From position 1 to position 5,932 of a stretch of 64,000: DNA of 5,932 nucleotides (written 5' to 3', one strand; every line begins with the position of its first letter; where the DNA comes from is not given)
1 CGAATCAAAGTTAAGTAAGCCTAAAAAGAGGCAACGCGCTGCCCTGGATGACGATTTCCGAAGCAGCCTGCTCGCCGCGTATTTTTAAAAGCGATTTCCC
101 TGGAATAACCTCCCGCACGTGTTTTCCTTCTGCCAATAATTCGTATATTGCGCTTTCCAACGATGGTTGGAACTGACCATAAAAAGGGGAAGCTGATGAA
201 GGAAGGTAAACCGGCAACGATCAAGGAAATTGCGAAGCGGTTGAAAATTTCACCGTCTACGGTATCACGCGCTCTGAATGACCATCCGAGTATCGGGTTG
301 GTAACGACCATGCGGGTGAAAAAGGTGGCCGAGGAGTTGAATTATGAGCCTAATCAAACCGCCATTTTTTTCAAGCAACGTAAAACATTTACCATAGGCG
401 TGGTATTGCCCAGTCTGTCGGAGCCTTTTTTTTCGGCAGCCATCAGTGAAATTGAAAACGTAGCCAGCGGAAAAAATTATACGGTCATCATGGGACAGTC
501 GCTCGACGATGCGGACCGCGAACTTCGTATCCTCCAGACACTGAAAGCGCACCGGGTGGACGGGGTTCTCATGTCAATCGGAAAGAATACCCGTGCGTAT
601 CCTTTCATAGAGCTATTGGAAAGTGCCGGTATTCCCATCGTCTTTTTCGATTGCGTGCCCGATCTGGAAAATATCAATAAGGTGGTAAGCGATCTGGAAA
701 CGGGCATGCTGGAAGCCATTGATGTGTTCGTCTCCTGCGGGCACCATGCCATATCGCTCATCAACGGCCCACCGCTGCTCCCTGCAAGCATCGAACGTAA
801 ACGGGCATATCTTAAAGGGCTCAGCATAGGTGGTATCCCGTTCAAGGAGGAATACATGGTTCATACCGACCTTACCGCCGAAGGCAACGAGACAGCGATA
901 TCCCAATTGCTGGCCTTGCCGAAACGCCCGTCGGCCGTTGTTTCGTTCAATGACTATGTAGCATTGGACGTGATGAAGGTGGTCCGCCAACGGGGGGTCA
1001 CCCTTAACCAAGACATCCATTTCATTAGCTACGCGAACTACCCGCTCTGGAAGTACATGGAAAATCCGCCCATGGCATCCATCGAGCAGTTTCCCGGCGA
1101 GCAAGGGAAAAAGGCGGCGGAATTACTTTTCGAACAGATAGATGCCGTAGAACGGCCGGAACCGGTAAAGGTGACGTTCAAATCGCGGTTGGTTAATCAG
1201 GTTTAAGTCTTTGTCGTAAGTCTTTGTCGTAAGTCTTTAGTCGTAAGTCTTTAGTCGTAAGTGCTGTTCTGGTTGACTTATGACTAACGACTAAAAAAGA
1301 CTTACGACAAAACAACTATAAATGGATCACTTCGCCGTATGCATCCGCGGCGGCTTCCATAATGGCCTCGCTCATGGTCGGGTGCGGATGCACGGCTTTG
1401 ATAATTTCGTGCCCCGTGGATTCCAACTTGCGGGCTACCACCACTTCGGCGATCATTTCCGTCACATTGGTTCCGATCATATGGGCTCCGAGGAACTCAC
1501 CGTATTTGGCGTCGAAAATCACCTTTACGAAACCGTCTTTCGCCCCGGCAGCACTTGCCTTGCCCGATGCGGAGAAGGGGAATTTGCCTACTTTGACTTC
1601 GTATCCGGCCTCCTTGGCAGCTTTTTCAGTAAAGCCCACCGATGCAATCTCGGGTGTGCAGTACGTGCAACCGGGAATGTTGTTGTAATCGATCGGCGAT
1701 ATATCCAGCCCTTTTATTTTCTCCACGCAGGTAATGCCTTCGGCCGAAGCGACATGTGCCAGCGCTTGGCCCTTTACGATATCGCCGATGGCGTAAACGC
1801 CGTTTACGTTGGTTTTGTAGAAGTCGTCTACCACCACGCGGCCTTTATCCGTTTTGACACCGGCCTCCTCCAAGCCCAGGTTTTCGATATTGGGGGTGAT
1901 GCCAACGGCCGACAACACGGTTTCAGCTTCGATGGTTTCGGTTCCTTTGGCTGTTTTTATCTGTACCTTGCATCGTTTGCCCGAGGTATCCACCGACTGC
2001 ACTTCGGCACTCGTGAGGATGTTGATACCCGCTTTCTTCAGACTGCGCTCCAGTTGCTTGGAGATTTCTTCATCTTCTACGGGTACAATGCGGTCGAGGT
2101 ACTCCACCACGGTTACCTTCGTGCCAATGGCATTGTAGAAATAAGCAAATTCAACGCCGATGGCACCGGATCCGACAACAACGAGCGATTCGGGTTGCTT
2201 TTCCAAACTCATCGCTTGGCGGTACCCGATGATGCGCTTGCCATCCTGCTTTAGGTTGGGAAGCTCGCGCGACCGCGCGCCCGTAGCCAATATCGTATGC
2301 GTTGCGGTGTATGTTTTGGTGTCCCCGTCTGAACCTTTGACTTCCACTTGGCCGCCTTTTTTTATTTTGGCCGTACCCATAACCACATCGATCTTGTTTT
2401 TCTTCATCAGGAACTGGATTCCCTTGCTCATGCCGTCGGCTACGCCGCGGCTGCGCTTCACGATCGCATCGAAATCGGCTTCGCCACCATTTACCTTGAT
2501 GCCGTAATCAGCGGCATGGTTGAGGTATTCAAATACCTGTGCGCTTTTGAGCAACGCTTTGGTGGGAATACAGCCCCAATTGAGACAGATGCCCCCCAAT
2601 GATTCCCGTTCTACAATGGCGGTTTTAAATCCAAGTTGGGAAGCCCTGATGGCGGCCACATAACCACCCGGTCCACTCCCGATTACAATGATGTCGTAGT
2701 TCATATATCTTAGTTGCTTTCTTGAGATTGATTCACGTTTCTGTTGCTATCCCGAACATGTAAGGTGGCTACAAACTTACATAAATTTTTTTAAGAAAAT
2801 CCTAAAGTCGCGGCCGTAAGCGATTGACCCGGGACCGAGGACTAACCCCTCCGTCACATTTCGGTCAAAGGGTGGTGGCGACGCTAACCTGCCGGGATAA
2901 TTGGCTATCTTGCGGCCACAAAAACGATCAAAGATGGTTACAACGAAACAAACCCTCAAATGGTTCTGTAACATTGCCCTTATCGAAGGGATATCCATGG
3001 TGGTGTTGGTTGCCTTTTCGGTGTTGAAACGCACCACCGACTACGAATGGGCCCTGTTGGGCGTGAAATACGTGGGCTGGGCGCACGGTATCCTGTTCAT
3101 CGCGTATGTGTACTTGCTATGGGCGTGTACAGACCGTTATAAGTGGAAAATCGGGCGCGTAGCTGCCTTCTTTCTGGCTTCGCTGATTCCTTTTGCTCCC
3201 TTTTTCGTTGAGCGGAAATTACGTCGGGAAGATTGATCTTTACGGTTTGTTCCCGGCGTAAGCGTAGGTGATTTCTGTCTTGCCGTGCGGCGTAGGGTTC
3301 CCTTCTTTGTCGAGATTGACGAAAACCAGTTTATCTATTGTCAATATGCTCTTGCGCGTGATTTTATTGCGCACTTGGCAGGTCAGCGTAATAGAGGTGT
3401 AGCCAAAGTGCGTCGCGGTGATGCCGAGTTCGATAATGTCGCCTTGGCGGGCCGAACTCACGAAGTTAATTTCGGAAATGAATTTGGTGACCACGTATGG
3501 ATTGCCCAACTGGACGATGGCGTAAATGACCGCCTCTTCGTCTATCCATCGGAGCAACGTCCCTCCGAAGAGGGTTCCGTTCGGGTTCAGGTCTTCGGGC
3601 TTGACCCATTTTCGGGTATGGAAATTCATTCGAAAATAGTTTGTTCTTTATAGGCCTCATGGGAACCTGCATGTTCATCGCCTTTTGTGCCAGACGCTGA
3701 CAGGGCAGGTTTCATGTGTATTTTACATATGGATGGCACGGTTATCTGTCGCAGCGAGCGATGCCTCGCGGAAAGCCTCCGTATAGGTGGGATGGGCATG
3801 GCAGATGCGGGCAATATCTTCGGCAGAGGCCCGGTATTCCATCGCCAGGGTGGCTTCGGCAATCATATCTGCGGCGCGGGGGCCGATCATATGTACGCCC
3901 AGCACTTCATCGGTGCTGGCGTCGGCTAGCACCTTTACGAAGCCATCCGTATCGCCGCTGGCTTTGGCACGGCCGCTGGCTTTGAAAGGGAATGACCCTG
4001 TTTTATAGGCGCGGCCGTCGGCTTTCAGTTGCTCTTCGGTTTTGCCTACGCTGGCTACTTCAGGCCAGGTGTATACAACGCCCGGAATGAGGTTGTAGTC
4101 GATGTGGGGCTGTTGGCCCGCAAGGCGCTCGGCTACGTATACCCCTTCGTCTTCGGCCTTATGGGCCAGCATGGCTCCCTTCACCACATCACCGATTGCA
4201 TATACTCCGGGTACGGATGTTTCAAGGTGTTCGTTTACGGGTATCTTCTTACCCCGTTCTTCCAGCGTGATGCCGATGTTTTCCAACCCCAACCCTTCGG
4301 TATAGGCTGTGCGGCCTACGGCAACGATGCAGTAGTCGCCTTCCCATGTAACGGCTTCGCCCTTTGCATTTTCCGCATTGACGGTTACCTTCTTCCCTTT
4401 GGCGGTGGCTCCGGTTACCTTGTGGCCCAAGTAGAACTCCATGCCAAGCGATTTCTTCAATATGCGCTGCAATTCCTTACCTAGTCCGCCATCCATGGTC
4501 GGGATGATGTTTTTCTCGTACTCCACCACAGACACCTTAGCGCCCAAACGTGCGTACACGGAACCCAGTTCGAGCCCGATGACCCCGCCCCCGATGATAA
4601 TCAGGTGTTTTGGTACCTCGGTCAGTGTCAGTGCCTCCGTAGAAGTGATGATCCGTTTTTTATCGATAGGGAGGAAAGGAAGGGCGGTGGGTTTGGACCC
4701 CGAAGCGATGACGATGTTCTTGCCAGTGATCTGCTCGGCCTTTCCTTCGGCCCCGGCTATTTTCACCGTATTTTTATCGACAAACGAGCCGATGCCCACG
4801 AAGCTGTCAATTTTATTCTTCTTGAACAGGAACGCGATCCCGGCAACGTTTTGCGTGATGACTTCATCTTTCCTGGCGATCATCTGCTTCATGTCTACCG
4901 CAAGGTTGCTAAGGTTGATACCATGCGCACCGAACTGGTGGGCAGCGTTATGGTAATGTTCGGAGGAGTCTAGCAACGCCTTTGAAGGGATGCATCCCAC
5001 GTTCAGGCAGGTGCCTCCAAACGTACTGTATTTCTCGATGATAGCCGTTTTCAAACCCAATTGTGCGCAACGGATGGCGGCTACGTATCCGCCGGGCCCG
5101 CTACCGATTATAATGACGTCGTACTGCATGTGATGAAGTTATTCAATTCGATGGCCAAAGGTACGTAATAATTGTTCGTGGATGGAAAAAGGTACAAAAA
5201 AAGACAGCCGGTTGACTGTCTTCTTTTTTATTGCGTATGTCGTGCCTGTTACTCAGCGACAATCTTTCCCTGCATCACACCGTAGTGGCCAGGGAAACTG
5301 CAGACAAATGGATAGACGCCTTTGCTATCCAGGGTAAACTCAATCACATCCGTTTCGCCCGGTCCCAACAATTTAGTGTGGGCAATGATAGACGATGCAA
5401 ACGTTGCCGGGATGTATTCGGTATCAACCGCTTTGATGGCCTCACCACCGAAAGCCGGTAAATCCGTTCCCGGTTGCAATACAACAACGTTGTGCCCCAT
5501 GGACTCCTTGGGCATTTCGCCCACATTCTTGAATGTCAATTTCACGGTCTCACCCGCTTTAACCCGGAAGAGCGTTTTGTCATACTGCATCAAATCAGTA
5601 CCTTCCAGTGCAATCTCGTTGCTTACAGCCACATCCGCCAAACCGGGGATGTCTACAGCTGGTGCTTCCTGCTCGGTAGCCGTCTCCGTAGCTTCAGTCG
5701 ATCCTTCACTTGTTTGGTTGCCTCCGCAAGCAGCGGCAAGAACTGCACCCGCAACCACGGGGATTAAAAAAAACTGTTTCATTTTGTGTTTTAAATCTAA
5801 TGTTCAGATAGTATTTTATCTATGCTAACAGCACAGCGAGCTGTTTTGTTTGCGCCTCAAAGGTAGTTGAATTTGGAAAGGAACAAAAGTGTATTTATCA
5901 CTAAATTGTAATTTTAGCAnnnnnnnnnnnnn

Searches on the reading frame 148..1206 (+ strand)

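Call 6: search_protein_families(library=pfam, proteins=[window:148-1206:+])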
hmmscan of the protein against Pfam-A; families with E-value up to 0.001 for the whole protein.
window:148-1206:+ (352 aa): 15 families
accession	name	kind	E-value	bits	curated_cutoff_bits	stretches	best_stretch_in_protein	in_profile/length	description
PF00532.27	Peripla_BP_1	-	1.8e-22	80.6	22.2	1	82-343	3-274/281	Periplasmic binding proteins and sugar binding domain of LacI family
PF13407.12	Peripla_BP_4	-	2.3e-18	67.1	35.1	1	83-332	1-255/258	Periplasmic binding protein domain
PF13377.12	Peripla_BP_3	-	2.5e-17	63.9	26.5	1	192-349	2-162/167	Periplasmic binding protein-like domain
PF00356.27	LacI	-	1.1e-12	48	27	1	24-69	1-46/46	Bacterial regulatory proteins, lacI family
PF08279.18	HTH_11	-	5.4e-05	23.4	25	0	16-43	9-36/55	HTH domain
PF01325.25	Fe_dep_repress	-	6.5e-05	23.5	26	1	17-52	17-52/60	Iron dependent repressor, N-terminal DNA binding domain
PF13412.12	HTH_24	-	7e-05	22.8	21.9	1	18-44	14-39/48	Winged helix-turn-helix DNA-binding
PF12802.13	MarR_2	-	9.7e-05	22.9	27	1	19-44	17-42/61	MarR family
PF01022.26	HTH_5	-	0.00013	22.2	22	1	16-44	10-37/47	Bacterial regulatory protein, arsR family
PF02796.21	HTH_7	-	0.00021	21.8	23.8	1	16-45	17-44/45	Helix-turn-helix domain of resolvase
PF09339.16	HTH_IclR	-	0.00031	20.9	22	0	17-44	13-40/52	IclR helix-turn-helix domain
PF13384.12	HTH_23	-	0.00039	20.6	24.6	0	24-44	19-39/50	Homeodomain-like domain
PF01381.28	HTH_3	-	0.00064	20.2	23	0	24-68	11-52/55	Helix-turn-helix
PF13542.12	HTH_Tnp_ISL3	-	0.00079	19.3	27.4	0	16-46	23-50/51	Helix-turn-helix domain of transposase family ISL3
PF01047.28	MarR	-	0.00088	19.6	24.6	0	21-43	16-38/59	MarR family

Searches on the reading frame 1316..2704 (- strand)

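Call 6: search_protein_families(library=pfam, proteins=[window:1316-2704:-])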
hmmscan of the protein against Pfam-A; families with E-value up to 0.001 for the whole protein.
window:1316-2704:- (462 aa): 12 families
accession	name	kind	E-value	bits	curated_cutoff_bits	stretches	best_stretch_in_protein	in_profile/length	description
PF07992.20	Pyr_redox_2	-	7.1e-73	246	26.1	1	3-323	1-291/291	Pyridine nucleotide-disulphide oxidoreductase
PF02852.28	Pyr_redox_dim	-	1.5e-36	125.4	25.3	1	343-452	1-110/110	Pyridine nucleotide-disulphide oxidoreductase, dimerisation domain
PF00070.33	Pyr_redox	-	2.2e-24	86.2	22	1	174-249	2-79/82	Pyridine nucleotide-disulphide oxidoreductase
PF13738.12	Pyr_redox_3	-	6.6e-16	58.9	30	1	6-307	1-305/305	Pyridine nucleotide-disulphide oxidoreductase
PF12831.13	FAD_oxidored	-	5e-10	39.7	27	1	4-142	1-145/416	FAD dependent oxidoreductase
PF00890.30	FAD_binding_2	-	2.4e-08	34.1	20.4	1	4-43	1-40/414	FAD binding domain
PF01266.30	DAO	-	6.8e-08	32.8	27.9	0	4-37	1-35/353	FAD dependent oxidoreductase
PF03486.20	HI0933_like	-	1.4e-07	31.7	50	0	4-34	2-32/244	HI0933-like protein Rossmann domain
PF13450.12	NAD_binding_8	-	1.8e-07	31.7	21.9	0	7-40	1-35/68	NAD(P)-binding Rossmann-like domain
PF13434.12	Lys_Orn_oxgnase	-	1.6e-05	24.7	21.3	1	88-190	104-207/339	L-lysine 6-monooxygenase/L-ornithine 5-monooxygenase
PF01494.25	FAD_binding_3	-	0.00032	20.5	22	0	3-34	2-33/349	FAD binding domain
PF01134.28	GIDA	-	0.00048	19.7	22.1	1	4-64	1-59/391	Glucose inhibited division protein A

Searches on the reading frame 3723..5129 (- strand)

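Call 6: search_protein_families(library=pfam, proteins=[window:3723-5129:-])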
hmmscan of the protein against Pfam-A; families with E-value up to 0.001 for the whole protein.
window:3723-5129:- (468 aa): 14 families
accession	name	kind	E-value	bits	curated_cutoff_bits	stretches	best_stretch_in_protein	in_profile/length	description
PF07992.20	Pyr_redox_2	-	1.6e-68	231.7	26.1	1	3-329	1-291/291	Pyridine nucleotide-disulphide oxidoreductase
PF02852.28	Pyr_redox_dim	-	2.1e-41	141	25.3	1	348-456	1-109/110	Pyridine nucleotide-disulphide oxidoreductase, dimerisation domain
PF00070.33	Pyr_redox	-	2.5e-19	70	22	1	175-251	1-78/82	Pyridine nucleotide-disulphide oxidoreductase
PF00890.30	FAD_binding_2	-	8.2e-12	45.4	20.4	1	4-40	1-37/414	FAD binding domain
PF13738.12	Pyr_redox_3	-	5.3e-11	42.7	30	1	130-313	119-305/305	Pyridine nucleotide-disulphide oxidoreductase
PF12831.13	FAD_oxidored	-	1.1e-10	41.9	27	1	4-44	1-41/416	FAD dependent oxidoreductase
PF01134.28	GIDA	-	4.2e-08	33.1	22.1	1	4-53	1-47/391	Glucose inhibited division protein A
PF01494.25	FAD_binding_3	-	2.6e-07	30.7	22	1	3-36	2-35/349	FAD binding domain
PF01946.23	Thi4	-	3.4e-07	30.2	26.2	1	2-49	17-65/235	Thi4 family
PF13450.12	NAD_binding_8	-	3.8e-07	30.7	21.9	1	7-44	1-38/68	NAD(P)-binding Rossmann-like domain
PF03486.20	HI0933_like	-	9e-07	29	50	1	4-38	2-36/244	HI0933-like protein Rossmann domain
PF01266.30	DAO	-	4e-05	23.7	27.9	0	4-40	1-38/353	FAD dependent oxidoreductase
PF01262.27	AlaDh_PNT_C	-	7.7e-05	22.6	23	0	173-220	28-76/214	Alanine dehydrogenase/PNT, C-terminal domain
PF13434.12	Lys_Orn_oxgnase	-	0.0004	20.1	21.3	0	121-191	133-206/339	L-lysine 6-monooxygenase/L-ornithine 5-monooxygenase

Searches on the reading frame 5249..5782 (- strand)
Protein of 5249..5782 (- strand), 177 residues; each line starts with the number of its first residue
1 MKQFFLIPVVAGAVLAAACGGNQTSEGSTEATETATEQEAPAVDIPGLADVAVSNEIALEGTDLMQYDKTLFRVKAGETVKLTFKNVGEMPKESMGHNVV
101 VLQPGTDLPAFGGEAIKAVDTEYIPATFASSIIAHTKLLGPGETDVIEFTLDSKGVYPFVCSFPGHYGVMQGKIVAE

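Call 6: search_protein_families(library=pfam, proteins=[window:5249-5782:-])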
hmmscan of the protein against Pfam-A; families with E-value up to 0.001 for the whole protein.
window:5249-5782:- (177 aa): 3 families
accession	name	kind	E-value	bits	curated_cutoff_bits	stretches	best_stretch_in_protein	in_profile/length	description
PF00127.26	Copper-bind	-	2e-16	60.7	21.2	1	59-175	7-97/99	Copper binding proteins, plastocyanin/azurin family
PF13473.12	Cupredoxin_1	-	1.5e-07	31.8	27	1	125-176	56-104/104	Cupredoxin-like domain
PF07731.20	Cu-oxidase_2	-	0.0004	20.6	20.4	1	60-166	24-122/137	Multicopper oxidase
